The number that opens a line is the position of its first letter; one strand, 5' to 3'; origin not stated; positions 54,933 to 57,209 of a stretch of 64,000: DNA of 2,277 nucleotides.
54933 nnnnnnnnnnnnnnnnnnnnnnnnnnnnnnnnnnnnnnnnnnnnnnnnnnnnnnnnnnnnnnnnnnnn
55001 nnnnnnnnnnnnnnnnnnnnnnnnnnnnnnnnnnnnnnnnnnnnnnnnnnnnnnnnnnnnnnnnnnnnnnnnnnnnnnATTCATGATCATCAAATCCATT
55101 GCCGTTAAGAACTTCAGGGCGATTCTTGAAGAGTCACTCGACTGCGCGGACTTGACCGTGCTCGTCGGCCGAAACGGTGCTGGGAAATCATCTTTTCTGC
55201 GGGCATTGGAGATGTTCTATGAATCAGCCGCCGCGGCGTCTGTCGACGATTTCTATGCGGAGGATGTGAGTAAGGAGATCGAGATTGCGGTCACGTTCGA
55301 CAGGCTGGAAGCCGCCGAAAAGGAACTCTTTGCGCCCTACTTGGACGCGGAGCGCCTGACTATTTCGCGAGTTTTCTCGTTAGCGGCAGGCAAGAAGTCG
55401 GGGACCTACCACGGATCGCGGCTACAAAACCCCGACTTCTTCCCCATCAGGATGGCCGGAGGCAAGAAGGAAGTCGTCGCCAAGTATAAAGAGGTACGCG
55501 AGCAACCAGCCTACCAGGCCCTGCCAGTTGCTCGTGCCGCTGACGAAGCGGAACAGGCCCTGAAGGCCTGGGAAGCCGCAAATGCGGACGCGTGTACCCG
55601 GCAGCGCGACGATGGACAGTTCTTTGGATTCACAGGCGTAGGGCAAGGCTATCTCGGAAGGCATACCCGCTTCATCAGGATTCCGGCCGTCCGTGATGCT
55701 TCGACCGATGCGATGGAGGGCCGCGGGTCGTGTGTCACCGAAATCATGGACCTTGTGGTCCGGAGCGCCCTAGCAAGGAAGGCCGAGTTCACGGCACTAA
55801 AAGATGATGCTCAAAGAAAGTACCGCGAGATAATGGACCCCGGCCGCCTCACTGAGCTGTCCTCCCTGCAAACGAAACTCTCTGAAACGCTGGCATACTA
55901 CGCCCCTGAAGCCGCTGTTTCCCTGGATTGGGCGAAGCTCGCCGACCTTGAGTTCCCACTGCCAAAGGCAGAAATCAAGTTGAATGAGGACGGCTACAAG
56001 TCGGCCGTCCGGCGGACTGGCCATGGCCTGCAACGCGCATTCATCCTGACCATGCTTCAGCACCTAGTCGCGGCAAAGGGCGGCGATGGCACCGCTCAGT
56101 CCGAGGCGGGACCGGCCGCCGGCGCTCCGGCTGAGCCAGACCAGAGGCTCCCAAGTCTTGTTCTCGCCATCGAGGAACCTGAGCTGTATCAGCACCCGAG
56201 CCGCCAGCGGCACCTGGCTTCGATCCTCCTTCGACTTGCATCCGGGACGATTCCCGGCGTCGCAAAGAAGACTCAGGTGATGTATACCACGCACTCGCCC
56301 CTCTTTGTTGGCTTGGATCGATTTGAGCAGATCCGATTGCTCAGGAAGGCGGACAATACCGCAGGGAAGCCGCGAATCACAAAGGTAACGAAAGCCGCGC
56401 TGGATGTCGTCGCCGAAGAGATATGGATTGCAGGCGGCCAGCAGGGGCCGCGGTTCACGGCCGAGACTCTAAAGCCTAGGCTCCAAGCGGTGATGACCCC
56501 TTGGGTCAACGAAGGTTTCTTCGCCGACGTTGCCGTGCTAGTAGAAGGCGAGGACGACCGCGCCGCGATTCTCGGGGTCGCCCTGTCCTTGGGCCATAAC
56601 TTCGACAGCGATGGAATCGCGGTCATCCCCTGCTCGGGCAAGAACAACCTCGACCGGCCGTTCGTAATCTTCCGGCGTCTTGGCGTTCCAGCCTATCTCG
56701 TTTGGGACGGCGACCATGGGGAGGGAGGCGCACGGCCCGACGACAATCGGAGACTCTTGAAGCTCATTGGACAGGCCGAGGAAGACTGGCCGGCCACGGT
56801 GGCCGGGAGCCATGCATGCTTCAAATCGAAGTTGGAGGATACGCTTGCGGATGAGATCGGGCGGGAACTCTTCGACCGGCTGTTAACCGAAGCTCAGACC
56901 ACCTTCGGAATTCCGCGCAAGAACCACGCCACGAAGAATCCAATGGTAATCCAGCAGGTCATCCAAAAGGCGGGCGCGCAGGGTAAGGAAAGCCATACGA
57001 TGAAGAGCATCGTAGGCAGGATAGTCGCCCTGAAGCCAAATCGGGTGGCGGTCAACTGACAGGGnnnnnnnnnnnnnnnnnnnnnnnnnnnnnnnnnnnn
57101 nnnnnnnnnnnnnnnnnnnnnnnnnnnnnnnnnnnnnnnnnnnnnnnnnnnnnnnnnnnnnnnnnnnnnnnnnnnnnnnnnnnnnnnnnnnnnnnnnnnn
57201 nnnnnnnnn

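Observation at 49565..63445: Tightly coupled candidate defense operon: SNF2 helicase, 64-aa protein, SMC-like ATPase, OLD-family ATPase-Toprim nuclease, 260-aa unknown, Type III mod, YhcG nuclease, Type III res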

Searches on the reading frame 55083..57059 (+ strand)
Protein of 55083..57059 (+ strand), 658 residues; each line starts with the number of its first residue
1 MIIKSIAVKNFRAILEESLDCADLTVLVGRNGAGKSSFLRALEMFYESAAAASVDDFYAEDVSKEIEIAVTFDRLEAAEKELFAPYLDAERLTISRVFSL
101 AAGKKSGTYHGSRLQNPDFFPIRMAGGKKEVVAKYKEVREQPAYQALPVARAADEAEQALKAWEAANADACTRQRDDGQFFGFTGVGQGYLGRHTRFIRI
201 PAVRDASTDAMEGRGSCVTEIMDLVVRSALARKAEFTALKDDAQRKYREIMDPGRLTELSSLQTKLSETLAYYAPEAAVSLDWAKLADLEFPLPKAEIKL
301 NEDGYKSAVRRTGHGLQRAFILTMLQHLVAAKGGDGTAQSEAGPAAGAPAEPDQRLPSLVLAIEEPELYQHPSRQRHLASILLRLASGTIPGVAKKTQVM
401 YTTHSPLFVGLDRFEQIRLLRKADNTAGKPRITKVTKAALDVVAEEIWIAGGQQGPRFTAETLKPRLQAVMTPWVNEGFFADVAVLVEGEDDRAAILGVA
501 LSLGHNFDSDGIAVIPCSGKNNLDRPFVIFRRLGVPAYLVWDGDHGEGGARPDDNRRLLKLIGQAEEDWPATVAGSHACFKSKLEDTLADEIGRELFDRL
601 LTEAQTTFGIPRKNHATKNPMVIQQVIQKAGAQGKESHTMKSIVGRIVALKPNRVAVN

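Call 3: search_protein_families(library=padloc, proteins=[window:55083-57059:+], max_evalue=0.01)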
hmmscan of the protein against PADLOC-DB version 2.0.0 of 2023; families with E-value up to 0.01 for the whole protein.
window:55083-57059:+ (658 aa): 133 families (the best 25 are shown)
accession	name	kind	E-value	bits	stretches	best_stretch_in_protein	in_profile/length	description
PDLC02358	Old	-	5.3e-52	175.4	2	197-550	142-454/578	Old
PDLC02979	AriA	-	1.7e-39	134.7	1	1-409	1-373/373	-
PDLC00070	GajA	-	3.8e-27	93.2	3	199-426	155-354/596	AAA ATPase domain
PDLC00085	GajA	-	4.1e-23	80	2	353-547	263-444/580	AAA ATPase domain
PDLC00067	GajA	-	8e-23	78.7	2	360-545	307-461/604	AAA ATPase domain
PDLC00065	GajA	-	3e-21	73.9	2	1-77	1-85/670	AAA ATPase domain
PDLC00096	GajA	-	8.5e-21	72.3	2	1-90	1-100/630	AAA ATPase domain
PDLC00062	GajA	-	2.3e-18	64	3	1-44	1-44/639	AAA ATPase domain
PDLC00075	GajA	-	5.2e-18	62.9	3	1-91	1-94/536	AAA ATPase domain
PDLC00095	GajA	-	8.2e-18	62.3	2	1-75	1-76/752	AAA ATPase domain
PDLC04178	HEC-01A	-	1.1e-17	62.1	2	2-53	8-58/399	-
PDLC02980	AriA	-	1.2e-17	62.9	2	277-409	220-303/304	-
PDLC00063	GajA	-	2.8e-17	60.6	2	1-76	1-78/679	AAA ATPase domain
PDLC00099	GajA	-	3.3e-17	60.7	2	1-92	1-101/626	AAA ATPase domain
PDLC00093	GajA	-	8.5e-17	59.1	2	1-76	1-77/736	AAA ATPase domain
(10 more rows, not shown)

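Call 4: search_protein_families(library=pfam, proteins=[window:55083-57059:+], max_evalue=0.01)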
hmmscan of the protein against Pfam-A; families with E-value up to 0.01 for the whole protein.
window:55083-57059:+ (658 aa): 8 families
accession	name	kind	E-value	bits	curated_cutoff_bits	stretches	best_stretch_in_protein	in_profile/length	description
PF13175.12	AAA_15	-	2.2e-36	126.7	32.1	1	1-409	1-374/374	AAA ATPase domain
PF13304.12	AAA_21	-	3.8e-17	63.7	27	2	333-409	259-303/304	AAA domain, putative AbiEii toxin, Type IV TA system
PF20469.4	OLD-like_TOPRIM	-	2e-15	57.5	23.2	1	479-544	1-67/67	Overcoming lysogenization defect protein-like, TOPRIM domain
PF11398.14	DUF2813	-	6.4e-08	32.8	21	1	1-77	1-85/372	Protein of unknown function (DUF2813)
PF02463.25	SMC_N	-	4.2e-05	23.5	40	1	3-43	2-45/220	RecF/RecN/SMC N terminal domain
PF13476.12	AAA_23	-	4.6e-05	24.6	27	1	6-44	2-41/201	AAA domain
PF13514.12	AAA_27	-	0.00048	20.2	22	1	1-58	1-62/206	AAA domain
PF00005.33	ABC_tran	-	0.00073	20.6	25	1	20-48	9-37/137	ABC transporter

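Call 5: search_protein_families(library=ncbifam, proteins=[window:55083-57059:+], max_evalue=0.001)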
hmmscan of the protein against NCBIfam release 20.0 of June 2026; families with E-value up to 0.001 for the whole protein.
window:55083-57059:+ (658 aa): 7 families
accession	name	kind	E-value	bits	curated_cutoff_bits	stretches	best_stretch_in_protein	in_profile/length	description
NF038234.1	retron_eff_Eco8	equivalog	9.9e-13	47.6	250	1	1-73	1-75/679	retron Eco8 family effector endonuclease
NF047739.1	antiphage_MADS3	equivalog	1e-09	38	420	1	2-66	1-65/427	methylation-associated defense system AAA family ATPase MAD3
NF041760.1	PtuA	equivalog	1.7e-07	30.6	500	1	2-43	51-93/524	retron Ec78 anti-phage system effector ATPase PtuA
TIGR00611.2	recf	equivalog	6.2e-07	28.9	172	1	3-46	1-45/339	DNA replication/repair protein RecF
NF003034.1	PRK03918.1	equivalog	6.8e-05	21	700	1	1-73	1-78/878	DNA double-strand break repair ATPase Rad50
NF053563.1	Rkd4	equivalog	7e-05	21.1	860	1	2-43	2-44/747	arcadin-4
NF010068.0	PRK13548.1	equivalog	0.00064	18.9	261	0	19-44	28-53/261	heme ABC transporter ATP-binding protein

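Call 88: search_solved_structures(query=window:55083-57059:+, max_evalue=0.001)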
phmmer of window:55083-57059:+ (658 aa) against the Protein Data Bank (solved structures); distinct sequences matched with E-value up to 0.001: 5.
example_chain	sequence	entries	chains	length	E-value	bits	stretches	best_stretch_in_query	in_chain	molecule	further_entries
6p74_A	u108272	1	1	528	3.1e-25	92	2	361-570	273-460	Putative ATP-dependent endonuclease of the OLD family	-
8wy4_A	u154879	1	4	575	0.0007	21.4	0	4-75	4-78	Endonuclease GajA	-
8jq9_B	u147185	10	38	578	0.00071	21.4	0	4-75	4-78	Endonuclease GajA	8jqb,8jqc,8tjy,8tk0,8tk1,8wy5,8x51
8j4t_A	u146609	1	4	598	0.00075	21.3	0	4-75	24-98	Endonuclease GajA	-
8sm3_A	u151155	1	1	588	0.00094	21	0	5-75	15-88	Endonuclease GajA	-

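Call 89: search_dna_similar(query=window:55083-57059:+, collection=plasmids, mode=protein, max_evalue=1e-20, max_rows=12)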
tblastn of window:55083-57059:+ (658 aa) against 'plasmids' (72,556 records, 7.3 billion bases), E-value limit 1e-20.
Records with a match: 13; places in all: 13; records where one place covers at least 80% of the query: 11.
Best place of each record, by identity: <60% 13.
By first word of the organism name: Rhodococcus 2; Cupriavidus 2; Mesorhizobium 2; Roseibium 1; Paracoccus 1; Paraburkholderia 1; Citricoccus 1; Aeromonas 1; Citrobacter 1; Enterobacter 1.
By predicted mobility (MOB-suite, as given by PLSDB): non-mobilizable 7; mobilizable 5; conjugative 1.
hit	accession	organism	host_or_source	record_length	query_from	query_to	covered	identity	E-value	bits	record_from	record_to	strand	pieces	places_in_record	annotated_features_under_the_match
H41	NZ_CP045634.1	Roseibium aggregatum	-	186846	1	644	98%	38.0%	8e-125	415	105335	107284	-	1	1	AAA family ATPase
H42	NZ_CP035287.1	Paracoccus versutus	whole organism,soil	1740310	1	644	98%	37.2%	3e-119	399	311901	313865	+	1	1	none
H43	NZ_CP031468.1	Paraburkholderia caffeinilytica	mix culture,tea plantation soil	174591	1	631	96%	27.3%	5e-54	207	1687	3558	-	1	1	ATP-dependent endonuclease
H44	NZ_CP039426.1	Citricoccus sp. SGAir0253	whole organism,air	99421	3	617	93%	27.1%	4e-51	199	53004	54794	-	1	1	ATP-dependent endonuclease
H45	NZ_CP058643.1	Rhodococcus sp. ZPP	cell culture,soil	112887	3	588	89%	28.2%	2e-46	184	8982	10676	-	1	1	AAA family ATPase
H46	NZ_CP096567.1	Rhodococcus qingshengii JCM 15477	sandy loam,soil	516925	3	591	90%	27.6%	2e-52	203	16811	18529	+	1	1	ATP-dependent endonuclease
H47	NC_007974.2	Cupriavidus metallidurans CH34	-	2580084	1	589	90%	27.3%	9e-47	186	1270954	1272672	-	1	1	none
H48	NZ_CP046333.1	Cupriavidus metallidurans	sedimentation pond in a zinc factory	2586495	1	589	90%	27.3%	9e-47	186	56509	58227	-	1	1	none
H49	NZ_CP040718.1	Aeromonas veronii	alligator,bacteria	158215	1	588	89%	27.2%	7e-50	195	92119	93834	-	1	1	ATP-dependent endonuclease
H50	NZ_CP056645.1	Citrobacter freundii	culture,Freshwater sample from ...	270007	1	588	89%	26.6%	6e-45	180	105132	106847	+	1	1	ATP-dependent endonuclease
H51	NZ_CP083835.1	Enterobacter asburiae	Homo sapiens,sputum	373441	1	588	89%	26.6%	6e-45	180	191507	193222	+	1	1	ATP-dependent endonuclease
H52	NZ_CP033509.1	Mesorhizobium jarvisii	Lotus corniculatus,cell culture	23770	358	650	45%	29.4%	3e-22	110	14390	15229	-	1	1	AAA family ATPase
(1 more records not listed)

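Call 90: get_annotated_region(hit=H41, flank=6000)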
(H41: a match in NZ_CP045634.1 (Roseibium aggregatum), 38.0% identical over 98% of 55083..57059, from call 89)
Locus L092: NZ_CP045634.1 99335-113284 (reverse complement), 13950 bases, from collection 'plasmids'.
description: Roseibium aggregatum strain ZYF612 plasmid unnamed3, complete sequence
organism: Roseibium aggregatum (NCBI taxid 187304)
taxonomy: Bacteria; Pseudomonadota; Alphaproteobacteria; Hyphomicrobiales; Stappiaceae; Roseibium; Roseibium aggregatum
host: -; source: -; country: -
typing (MOB-suite, as given by PLSDB): non-mobilizable
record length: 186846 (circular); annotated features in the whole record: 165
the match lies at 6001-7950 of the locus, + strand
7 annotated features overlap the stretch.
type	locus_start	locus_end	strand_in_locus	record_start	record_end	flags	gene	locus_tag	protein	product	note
CDS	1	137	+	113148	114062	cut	-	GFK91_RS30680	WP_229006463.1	LysR family transcriptional regulator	-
CDS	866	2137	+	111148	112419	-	-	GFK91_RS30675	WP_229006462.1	DNA repair exonuclease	-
CDS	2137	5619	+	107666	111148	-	-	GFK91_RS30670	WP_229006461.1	AAA family ATPase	-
CDS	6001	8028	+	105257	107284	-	-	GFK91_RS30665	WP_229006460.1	AAA family ATPase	-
CDS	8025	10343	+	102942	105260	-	-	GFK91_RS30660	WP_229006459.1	hypothetical protein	-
CDS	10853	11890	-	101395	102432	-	-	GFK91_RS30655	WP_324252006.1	RHE_PE00001 family protein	-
CDS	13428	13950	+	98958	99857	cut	-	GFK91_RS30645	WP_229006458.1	recombinase family protein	GO:0006310 - DNA recombination [Evidence IEA]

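Call 91: get_annotated_region(hit=H43, flank=5000)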
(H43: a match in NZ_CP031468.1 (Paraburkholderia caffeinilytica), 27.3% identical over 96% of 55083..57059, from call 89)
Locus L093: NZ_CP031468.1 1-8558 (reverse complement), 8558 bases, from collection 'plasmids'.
description: Paraburkholderia caffeinilytica strain CF1 plasmid p1, complete sequence
organism: Paraburkholderia caffeinilytica (NCBI taxid 1761016)
taxonomy: Bacteria; Pseudomonadota; Betaproteobacteria; Burkholderiales; Burkholderiaceae; Paraburkholderia; Paraburkholderia caffeinilytica
host: -; source: mix culture,tea plantation soil; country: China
typing (MOB-suite, as given by PLSDB): non-mobilizable; replicon rep_cluster_186; mating-pair formation MPF_T
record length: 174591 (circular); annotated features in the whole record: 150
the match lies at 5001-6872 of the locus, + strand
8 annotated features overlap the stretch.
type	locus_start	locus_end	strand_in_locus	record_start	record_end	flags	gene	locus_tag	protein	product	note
CDS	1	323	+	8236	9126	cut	-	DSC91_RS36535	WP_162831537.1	hypothetical protein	-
CDS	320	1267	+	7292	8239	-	-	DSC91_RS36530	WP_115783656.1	tyrosine-type recombinase/integrase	GO:0015074 - DNA integration [Evidence IEA]; GO:0006310 - DNA recombination [Evidence IEA]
CDS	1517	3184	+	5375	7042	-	-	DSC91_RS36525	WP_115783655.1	N-6 DNA methylase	GO:0006306 - DNA methylation [Evidence IEA]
CDS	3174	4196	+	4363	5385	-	-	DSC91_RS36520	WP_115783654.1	hypothetical protein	-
CDS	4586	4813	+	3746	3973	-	-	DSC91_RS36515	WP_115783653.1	hypothetical protein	-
CDS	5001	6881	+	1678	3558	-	-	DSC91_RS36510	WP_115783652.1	ATP-dependent endonuclease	-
CDS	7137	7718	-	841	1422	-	-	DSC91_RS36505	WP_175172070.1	hypothetical protein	-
CDS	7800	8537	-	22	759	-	-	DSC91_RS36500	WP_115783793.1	DUF5677 domain-containing protein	-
